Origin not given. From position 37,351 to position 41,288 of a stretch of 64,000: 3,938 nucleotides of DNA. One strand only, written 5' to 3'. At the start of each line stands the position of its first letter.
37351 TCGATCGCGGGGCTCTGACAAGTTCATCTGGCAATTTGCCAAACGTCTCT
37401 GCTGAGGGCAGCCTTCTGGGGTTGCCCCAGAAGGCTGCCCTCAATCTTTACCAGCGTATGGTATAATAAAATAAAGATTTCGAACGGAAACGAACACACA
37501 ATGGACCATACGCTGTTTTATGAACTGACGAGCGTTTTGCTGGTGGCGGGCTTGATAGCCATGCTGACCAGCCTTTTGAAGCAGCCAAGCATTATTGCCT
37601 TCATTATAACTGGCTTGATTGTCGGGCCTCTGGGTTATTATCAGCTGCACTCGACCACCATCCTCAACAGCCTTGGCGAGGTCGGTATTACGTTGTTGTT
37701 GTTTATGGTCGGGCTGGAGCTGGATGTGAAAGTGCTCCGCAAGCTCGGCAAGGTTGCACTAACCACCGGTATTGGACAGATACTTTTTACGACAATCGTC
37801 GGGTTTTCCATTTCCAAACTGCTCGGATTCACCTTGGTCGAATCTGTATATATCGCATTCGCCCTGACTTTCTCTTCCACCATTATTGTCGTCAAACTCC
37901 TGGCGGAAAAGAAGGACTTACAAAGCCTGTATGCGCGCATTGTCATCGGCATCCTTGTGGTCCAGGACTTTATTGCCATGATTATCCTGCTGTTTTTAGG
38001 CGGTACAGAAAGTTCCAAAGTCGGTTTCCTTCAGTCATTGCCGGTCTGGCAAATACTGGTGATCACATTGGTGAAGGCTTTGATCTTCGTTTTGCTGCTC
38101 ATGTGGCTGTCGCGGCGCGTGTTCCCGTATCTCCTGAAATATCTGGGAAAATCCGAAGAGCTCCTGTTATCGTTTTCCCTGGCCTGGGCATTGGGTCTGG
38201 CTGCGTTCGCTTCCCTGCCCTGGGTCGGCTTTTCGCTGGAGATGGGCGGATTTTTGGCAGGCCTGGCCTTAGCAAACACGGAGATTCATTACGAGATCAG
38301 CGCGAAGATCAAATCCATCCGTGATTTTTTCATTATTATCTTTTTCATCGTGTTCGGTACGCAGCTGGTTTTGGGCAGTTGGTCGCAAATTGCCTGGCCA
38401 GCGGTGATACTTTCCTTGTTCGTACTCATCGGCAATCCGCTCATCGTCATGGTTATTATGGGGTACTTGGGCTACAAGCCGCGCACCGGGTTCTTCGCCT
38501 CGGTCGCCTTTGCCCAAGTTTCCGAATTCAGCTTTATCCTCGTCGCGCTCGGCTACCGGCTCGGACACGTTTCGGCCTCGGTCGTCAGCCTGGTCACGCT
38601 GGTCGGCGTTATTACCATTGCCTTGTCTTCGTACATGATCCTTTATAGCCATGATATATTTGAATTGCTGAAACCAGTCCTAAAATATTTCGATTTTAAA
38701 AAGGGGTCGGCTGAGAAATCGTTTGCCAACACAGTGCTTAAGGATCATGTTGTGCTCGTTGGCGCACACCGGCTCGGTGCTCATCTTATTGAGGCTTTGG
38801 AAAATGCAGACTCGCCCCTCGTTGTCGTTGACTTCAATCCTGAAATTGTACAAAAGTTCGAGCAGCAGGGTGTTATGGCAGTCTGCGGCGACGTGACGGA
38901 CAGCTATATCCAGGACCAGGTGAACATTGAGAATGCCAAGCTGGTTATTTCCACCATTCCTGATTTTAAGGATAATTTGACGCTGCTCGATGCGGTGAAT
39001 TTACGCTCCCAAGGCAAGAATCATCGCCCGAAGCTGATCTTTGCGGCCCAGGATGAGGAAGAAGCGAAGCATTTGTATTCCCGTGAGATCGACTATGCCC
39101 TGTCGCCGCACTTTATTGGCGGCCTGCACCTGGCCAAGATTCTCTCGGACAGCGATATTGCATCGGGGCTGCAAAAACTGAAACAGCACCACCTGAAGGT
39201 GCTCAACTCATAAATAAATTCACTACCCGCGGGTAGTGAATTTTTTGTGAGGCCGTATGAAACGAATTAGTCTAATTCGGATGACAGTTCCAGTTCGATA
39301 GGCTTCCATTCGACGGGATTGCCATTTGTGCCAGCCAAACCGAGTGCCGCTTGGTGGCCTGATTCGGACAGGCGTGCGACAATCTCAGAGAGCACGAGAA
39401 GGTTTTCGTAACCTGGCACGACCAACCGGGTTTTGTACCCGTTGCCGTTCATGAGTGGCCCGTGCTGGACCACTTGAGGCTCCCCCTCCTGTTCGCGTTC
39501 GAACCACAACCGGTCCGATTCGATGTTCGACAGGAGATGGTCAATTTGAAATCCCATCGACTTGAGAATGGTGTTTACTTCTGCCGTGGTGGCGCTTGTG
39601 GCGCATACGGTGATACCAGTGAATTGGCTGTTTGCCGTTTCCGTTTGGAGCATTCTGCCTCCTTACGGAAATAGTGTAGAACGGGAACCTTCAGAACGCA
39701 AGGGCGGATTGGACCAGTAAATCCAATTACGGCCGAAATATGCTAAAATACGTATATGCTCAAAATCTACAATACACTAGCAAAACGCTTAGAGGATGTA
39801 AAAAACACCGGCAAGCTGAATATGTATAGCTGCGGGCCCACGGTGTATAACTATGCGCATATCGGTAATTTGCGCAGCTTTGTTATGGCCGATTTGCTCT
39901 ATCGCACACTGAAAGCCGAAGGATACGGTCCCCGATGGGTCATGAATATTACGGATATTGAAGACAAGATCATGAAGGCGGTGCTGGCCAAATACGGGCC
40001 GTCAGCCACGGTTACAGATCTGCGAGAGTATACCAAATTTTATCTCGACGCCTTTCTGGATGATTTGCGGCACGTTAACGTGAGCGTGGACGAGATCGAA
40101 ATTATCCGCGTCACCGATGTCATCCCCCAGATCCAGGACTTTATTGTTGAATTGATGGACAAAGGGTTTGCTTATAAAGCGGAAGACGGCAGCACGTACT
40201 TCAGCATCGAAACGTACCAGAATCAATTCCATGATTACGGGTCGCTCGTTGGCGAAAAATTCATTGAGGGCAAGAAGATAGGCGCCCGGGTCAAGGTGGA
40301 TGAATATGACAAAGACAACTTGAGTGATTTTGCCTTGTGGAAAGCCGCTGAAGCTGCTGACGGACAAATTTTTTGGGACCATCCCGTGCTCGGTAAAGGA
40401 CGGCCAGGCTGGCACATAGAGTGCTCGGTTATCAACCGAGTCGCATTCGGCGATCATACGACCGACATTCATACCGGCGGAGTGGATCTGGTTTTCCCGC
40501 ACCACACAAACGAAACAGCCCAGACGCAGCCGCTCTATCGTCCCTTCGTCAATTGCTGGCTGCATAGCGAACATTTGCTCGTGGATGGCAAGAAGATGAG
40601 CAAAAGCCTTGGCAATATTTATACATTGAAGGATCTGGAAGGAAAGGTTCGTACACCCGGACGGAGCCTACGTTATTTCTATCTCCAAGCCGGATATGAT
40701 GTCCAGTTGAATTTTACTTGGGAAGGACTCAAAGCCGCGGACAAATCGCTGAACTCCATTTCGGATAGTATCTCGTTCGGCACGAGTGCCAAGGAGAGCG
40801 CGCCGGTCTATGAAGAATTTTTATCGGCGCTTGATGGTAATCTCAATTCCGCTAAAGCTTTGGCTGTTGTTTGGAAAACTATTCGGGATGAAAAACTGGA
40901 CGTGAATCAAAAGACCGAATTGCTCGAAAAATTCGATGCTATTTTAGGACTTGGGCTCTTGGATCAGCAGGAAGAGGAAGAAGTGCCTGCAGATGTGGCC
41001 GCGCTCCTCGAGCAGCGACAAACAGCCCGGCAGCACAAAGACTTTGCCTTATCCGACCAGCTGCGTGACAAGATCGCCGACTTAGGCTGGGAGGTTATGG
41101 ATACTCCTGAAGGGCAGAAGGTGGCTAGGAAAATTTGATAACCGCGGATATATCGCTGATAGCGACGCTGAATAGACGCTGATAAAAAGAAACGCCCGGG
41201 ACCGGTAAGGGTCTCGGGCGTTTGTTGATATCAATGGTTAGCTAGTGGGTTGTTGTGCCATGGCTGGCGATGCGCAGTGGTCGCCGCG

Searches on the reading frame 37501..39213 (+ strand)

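Call 81: search_protein_families(library=pfam, proteins=[window:37501-39213:+], max_evalue=0.00001)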
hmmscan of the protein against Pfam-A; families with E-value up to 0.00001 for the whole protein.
window:37501-39213:+ (570 aa): 2 families
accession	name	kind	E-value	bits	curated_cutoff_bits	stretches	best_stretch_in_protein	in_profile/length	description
PF00999.27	Na_H_Exchanger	-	3.2e-53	181.4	26.2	1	14-375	5-364/375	Sodium/hydrogen exchanger, transmembrane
PF02254.24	TrkA_N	-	9.3e-19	68.3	23.8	1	417-536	1-116/116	TrkA-N domain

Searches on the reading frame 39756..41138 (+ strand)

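Call 81: search_protein_families(library=pfam, proteins=[window:39756-41138:+], max_evalue=0.00001)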
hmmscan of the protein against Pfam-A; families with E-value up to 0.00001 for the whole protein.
window:39756-41138:+ (460 aa): 3 families
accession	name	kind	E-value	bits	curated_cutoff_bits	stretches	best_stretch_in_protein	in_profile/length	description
PF01406.26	tRNA-synt_1e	-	1e-86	291.5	27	1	16-328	5-299/301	tRNA synthetases class I (C) catalytic domain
PF09334.17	tRNA-synt_1g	-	1.8e-08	34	20.1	0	270-325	317-371/391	tRNA synthetases class I (M)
PF23493.1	CysS_C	-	6.2e-08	33.1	23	1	409-455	3-49/51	Cysteinyl-tRNA ligase anticodon binding domain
